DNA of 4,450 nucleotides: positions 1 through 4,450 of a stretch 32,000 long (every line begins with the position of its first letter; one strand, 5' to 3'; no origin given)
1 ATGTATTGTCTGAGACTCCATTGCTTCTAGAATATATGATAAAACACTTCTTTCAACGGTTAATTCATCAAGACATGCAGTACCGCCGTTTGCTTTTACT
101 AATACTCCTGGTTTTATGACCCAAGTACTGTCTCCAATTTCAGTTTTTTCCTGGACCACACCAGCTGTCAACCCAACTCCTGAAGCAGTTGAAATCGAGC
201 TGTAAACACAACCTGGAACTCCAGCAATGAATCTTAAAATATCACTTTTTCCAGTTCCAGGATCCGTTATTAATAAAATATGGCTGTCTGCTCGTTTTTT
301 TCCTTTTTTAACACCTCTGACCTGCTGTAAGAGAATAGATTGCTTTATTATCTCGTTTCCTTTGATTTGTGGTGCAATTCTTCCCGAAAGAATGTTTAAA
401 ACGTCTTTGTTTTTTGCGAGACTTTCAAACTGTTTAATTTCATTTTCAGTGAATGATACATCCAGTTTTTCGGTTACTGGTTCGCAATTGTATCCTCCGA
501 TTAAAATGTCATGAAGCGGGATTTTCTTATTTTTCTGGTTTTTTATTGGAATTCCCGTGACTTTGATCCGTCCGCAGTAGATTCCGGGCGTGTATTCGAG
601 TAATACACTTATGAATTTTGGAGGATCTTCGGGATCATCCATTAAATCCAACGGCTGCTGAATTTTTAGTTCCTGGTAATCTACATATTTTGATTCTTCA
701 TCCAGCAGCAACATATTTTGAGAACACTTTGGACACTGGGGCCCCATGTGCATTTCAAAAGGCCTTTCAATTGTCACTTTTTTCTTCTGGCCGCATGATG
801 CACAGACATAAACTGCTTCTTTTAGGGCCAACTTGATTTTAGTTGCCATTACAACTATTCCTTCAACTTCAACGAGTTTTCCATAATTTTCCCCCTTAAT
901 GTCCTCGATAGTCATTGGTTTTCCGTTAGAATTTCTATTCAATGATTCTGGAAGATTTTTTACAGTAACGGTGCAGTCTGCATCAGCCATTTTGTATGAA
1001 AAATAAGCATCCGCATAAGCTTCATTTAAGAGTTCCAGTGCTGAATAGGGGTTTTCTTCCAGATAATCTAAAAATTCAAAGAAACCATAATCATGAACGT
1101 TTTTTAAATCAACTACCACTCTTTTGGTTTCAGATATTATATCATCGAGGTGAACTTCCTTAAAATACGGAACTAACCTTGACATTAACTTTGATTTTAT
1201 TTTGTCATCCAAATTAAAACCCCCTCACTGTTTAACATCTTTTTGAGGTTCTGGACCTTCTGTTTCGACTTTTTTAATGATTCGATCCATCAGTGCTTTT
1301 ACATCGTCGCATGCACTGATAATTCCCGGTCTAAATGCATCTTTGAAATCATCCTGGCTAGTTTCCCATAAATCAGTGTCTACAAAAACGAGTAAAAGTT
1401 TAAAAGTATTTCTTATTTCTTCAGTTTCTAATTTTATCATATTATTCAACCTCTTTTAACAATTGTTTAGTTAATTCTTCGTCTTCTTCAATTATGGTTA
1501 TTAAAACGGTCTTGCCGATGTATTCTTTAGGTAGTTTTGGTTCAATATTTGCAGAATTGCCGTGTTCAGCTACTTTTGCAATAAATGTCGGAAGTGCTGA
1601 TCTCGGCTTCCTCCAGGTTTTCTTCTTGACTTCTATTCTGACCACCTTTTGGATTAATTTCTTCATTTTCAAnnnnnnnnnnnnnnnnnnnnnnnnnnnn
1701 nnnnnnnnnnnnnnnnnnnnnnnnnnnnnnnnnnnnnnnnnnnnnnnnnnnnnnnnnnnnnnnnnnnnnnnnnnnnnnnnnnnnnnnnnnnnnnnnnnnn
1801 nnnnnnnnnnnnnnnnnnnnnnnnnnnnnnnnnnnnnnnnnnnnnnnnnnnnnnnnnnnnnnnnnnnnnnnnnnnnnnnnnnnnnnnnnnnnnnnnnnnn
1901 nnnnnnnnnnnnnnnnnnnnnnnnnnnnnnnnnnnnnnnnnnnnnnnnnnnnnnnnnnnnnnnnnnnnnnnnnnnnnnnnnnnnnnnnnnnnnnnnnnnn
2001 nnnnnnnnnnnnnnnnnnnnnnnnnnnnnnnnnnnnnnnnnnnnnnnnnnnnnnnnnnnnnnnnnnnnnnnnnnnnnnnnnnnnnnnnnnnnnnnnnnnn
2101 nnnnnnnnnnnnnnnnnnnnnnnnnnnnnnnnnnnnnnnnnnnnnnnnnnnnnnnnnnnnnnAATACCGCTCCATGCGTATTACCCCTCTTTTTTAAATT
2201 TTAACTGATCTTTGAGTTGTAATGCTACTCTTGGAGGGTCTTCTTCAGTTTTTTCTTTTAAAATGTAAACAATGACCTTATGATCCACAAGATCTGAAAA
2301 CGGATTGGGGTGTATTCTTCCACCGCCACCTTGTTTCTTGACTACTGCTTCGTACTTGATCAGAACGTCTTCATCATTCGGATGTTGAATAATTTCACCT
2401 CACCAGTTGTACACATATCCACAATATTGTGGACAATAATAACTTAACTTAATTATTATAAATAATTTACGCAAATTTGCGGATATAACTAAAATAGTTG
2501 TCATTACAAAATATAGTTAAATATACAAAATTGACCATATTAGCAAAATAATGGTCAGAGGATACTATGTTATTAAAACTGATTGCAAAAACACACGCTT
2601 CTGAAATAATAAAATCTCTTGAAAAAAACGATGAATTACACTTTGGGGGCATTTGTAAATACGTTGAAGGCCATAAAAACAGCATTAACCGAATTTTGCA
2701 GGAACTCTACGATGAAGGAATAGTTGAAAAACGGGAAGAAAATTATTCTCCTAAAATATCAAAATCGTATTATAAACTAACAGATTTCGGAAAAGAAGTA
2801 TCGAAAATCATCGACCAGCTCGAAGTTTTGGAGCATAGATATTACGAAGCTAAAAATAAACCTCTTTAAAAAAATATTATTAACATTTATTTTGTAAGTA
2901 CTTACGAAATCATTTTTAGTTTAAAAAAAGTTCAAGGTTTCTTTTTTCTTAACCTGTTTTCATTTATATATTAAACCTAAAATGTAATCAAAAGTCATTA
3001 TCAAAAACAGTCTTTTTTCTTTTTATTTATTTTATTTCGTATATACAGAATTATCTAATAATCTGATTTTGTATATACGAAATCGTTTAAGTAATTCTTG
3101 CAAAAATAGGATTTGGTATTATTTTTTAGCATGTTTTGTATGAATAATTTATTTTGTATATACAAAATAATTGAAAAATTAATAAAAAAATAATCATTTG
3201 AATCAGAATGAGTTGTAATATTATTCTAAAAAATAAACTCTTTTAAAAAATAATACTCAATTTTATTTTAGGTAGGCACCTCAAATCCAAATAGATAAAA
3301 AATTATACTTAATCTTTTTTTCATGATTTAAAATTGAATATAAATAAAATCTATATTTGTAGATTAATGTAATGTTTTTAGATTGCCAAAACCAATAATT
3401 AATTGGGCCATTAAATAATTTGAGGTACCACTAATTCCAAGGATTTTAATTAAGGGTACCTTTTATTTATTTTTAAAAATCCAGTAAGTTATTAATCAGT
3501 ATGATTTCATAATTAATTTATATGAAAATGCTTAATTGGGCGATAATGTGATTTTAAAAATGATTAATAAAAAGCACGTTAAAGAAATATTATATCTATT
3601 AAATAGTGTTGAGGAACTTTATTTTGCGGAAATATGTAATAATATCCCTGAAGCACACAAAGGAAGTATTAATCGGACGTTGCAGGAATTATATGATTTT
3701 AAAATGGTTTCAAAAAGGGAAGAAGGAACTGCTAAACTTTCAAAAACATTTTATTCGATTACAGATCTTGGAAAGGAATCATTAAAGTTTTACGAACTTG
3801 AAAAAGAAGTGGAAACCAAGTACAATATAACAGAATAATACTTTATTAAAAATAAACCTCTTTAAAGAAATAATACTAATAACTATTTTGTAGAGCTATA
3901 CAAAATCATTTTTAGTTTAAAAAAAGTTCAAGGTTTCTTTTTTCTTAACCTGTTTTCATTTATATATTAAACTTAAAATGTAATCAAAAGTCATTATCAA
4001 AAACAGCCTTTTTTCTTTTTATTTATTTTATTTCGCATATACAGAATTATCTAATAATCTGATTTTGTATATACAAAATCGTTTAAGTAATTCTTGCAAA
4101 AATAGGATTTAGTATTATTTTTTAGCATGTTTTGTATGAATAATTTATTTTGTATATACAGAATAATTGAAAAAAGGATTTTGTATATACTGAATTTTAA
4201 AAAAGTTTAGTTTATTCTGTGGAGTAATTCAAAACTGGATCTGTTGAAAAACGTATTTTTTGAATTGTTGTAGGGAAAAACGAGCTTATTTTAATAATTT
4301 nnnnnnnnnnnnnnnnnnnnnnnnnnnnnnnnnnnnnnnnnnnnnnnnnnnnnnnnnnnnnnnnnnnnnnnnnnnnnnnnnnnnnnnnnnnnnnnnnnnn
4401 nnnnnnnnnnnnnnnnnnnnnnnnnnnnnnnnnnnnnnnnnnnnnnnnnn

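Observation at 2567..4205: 996-bp tandem unit in which the noncoding part (about 98% identical) is far better conserved than the gene (about 40% aa identity)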

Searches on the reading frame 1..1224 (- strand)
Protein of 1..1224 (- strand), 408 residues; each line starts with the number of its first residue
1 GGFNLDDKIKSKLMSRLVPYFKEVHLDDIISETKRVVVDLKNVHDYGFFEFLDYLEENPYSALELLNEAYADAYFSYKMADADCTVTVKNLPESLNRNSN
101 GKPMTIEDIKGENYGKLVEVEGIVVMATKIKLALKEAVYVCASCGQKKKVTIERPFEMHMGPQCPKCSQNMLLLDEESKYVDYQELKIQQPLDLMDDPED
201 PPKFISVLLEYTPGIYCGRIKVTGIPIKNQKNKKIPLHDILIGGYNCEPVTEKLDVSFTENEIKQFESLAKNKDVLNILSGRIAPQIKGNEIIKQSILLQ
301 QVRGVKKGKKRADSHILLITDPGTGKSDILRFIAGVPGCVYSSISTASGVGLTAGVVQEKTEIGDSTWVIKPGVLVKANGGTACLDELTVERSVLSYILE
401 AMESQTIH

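Call 94: search_protein_families(library=pfam, proteins=[window:1-1224:-], max_evalue=0.01)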
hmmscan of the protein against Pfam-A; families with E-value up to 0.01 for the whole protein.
window:1-1224:- (408 aa): 3 families
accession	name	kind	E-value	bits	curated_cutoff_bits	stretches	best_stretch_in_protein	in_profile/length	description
PF00493.29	MCM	-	3.5e-36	124.8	23.3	1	263-408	2-151/224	MCM P-loop domain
PF17207.9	MCM_OB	-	2.9e-17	63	24.8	1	106-201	2-95/126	MCM OB domain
PF07728.20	AAA_5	-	0.0074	16.7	22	0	315-407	1-95/139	AAA domain (dynein-related subfamily)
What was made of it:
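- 1..1224 (-): N-terminal part of the element's MCM helicase gene (cut by the window edge); replication backbone. Pfam MCM_OB and MCM P-loop (call 94).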

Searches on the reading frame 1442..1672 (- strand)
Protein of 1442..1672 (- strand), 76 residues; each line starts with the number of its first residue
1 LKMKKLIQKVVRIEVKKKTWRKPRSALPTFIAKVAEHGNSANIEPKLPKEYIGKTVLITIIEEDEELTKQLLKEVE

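Call 90: search_protein_families(library=phrogs, proteins=[window:1442-1672:-], max_evalue=0.01)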
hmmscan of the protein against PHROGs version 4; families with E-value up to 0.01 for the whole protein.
window:1442-1672:- (76 aa): 0 families

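Call 94: search_protein_families(library=pfam, proteins=[window:1442-1672:-], max_evalue=0.01)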
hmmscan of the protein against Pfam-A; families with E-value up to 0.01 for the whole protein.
window:1442-1672:- (76 aa): 1 family
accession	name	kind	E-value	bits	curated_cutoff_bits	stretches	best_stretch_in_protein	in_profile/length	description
PF09853.14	DUF2080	-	6.9e-23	80.6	21.5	1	13-64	1-50/50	Putative transposon-encoded protein (DUF2080)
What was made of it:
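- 1442..2162 (-): Backbone genes: DUF2080 (1442-1672) and a 198-aa protein (1566-2162), transcribed divergently from the wHTH genes. Pfam DUF2080 6.9e-23 (call 94).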

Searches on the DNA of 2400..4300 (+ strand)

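Call 12: search_dna_similar(query=window:2400-4300:+, collection=plasmids, mode=distant)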
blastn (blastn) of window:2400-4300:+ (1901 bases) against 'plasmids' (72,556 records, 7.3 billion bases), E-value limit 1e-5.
No match.

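Call 13: search_dna_similar(query=window:2400-4300:+, collection=phages, mode=distant)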
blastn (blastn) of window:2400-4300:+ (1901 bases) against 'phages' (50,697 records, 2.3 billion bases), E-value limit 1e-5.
No match.
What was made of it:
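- Tried and rejected: Known plasmids and phages. blastn (distant mode) of 2400-4300 against PLSDB and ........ gave no match (calls 12, 13).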

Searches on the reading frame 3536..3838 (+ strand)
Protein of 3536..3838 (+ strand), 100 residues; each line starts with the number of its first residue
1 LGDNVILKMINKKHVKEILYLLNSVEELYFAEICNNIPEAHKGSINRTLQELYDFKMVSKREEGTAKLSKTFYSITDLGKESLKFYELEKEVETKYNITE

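Call 9: search_protein_families(library=pfam, proteins=[window:3536-3838:+], max_evalue=0.01)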
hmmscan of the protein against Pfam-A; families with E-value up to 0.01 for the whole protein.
window:3536-3838:+ (100 aa): 3 families
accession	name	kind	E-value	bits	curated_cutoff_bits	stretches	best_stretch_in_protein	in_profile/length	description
PF03551.20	PadR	-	8.1e-05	23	27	1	31-84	20-74/75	Transcriptional regulator PadR-like family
PF13601.12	HTH_34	-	0.0014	19.2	27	1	17-84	4-70/80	Winged helix DNA-binding domain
PF01638.23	HxlR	-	0.0031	17.8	20.8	1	10-81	2-71/91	HxlR-like helix-turn-helix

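Call 21: find_homologous_proteins(query=window:3548-3835:+, max_evalue=10)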
Query window:3548-3835:+ (96 aa): 5 proteins with E <= 10 among 7 candidates.
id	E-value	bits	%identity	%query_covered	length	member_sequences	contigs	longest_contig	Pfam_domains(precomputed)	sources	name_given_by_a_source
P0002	6.0e-54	198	100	100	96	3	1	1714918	-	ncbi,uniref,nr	ncbi:hypothetical protein MMJJ_08800 [Methanococcus maripaludis]|uniref:Uncharacterized protein n=2 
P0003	4.0e-47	176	89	99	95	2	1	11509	-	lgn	-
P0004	1.4e-43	165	87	96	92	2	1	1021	-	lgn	-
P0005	5.6e-43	163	89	84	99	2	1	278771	-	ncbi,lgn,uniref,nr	ncbi:DNA-binding HxlR family transcriptional regulator [Methanococcus maripaludis]|uniref:DNA-bindin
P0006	3.1e-42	160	80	100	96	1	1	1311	-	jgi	-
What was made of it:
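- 3548..3838 (+): wHTH2, '99-type' winged-helix regulator (96 aa from GTG 3548; the mechanical ORF starts at TTG 3536). 100% identical to MMJJ_08800 (P0002, call 21).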

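Call 22: find_encoding_contigs(protein=P0005, flank=10000, max_places=4)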
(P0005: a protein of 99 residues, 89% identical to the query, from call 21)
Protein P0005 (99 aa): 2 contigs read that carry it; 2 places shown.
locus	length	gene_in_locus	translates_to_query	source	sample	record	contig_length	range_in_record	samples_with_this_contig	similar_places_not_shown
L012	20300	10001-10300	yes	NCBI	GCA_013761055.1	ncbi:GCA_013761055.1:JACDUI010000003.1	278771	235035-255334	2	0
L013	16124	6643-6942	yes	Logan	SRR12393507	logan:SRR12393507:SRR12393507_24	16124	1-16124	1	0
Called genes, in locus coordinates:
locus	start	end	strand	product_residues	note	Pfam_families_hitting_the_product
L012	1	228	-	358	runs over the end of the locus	-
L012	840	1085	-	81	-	-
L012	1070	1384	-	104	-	-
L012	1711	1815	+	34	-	-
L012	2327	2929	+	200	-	PF12822:ECF_trnsprt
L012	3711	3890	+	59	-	-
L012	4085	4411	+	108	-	-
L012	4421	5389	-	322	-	PF13495:Phage_int_SAM_4, PF00589:Phage_integrase, PF22823:MrpR_C_cat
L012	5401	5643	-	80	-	PF10802:DUF2540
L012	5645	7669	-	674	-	PF17207:MCM_OB, PF00493:MCM, PF07728:AAA_5 (faint), PF01078:Mg_chelatase (weak), PF17855:MCM_lid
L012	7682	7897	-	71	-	-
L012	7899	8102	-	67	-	PF09853:DUF2080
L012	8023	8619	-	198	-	-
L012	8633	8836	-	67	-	PF09853:DUF2080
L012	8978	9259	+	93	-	PF09339:HTH_IclR (weak), PF12802:MarR_2 (weak), PF13601:HTH_34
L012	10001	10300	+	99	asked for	-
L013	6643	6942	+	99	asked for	-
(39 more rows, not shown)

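Call 23: find_encoding_contigs(protein=P0003, flank=10000, max_places=4)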
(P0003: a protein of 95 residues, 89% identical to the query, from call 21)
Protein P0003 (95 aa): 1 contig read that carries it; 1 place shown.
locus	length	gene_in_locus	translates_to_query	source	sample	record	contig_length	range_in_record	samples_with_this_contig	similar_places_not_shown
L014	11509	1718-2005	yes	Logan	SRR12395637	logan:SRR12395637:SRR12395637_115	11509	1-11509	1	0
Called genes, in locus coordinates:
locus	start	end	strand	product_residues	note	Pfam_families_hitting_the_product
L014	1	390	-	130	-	?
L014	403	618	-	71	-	-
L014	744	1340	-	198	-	-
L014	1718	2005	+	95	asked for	-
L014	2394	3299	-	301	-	-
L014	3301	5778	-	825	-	PF02384:N6_Mtase, PF01170:UPF0020 (weak), PF13847:Methyltransf_31 (faint), PF07669:Eco57I, PF01420:Methylase_S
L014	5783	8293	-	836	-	PF13588:HSDR_N_2, PF00270:DEAD, PF04851:ResIII, PF18766:SWI2_SNF2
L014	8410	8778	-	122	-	-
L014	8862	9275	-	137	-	-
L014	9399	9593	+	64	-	-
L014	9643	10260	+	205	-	PF02525:Flavodoxin_2, PF03358:FMN_red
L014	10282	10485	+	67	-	-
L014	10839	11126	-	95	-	PF15738:YafQ_toxin (weak), PF05016:ParE_toxin, PF15781:ParE-like_toxin (weak), PF06769:YoeB_toxin (weak)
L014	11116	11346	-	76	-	-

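Call 89: find_encoding_contigs(protein=P0002, flank=4000, max_places=3)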
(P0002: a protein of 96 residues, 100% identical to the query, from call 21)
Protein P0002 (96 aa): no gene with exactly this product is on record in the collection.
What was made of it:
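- Tried and rejected: It is not on record in the contig index (call 89), so assignment of the window to JJ rests on the 100% protein match (call 21).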

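Call 90: search_protein_families(library=phrogs, proteins=[window:3548-3838:+], max_evalue=0.01)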
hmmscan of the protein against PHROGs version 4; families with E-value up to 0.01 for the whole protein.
window:3548-3838:+ (96 aa): 3 families
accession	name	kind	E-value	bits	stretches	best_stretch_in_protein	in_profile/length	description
phrog_11195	-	unknown function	8.2e-05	23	1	2-80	17-93/122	-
phrog_2440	-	transcription regulation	0.0034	18.3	1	13-77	32-93/126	transcriptional regulator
phrog_4278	-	unknown function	0.006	17.4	1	32-80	55-105/127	-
